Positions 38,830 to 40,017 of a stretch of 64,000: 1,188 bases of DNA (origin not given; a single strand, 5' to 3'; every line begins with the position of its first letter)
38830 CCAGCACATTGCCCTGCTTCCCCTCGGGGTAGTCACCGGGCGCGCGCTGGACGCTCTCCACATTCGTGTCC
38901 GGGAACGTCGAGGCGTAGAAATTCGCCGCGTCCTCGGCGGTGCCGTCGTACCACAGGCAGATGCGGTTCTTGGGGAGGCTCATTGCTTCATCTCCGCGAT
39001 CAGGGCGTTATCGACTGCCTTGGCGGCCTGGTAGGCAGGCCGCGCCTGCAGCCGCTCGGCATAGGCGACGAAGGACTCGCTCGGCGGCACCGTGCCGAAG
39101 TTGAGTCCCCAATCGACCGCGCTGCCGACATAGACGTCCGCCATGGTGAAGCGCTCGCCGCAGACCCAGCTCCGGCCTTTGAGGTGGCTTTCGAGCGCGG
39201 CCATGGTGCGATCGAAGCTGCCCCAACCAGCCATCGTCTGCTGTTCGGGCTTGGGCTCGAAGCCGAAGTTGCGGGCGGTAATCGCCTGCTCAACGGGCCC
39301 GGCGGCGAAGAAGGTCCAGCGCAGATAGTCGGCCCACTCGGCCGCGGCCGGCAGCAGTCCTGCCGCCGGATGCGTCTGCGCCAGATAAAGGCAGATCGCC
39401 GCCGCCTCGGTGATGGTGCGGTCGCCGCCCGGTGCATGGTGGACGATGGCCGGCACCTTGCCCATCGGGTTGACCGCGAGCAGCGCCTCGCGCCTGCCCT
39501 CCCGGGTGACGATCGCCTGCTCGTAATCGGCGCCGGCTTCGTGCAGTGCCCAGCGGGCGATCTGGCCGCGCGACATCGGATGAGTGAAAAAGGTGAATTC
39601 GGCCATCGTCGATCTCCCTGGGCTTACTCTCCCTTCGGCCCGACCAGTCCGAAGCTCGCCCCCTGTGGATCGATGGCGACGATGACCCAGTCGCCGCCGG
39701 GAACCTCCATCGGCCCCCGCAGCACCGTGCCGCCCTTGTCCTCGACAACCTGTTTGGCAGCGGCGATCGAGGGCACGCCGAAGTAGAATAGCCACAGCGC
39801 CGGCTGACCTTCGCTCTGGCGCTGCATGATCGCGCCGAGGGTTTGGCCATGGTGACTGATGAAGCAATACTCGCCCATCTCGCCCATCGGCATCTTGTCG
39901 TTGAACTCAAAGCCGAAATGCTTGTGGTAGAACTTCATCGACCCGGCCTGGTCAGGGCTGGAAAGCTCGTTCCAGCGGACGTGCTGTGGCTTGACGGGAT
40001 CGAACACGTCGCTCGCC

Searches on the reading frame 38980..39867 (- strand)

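Call 4: search_protein_families(library=pfam, proteins=[window:38980-39867:-])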
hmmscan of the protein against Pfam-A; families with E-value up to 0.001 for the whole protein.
window:38980-39867:- (295 aa): 5 families
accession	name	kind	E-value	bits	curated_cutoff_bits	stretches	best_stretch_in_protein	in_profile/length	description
PF02798.26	GST_N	-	3.2e-12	47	20.9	1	90-164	2-76/76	Glutathione S-transferase, N-terminal domain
PF13409.12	GST_N_2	-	1.3e-11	45.4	25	1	102-164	6-69/70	Glutathione S-transferase, N-terminal domain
PF13417.12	GST_N_3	-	1.4e-11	44.9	22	1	103-168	12-73/75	Glutathione S-transferase, N-terminal domain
PF13410.11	GST_C_2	-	4.9e-08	33.4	24.9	1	214-253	7-46/69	Glutathione S-transferase, C-terminal domain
PF00043.30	GST_C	-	1.8e-06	28.5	20.7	1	205-266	18-79/93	Glutathione S-transferase, C-terminal domain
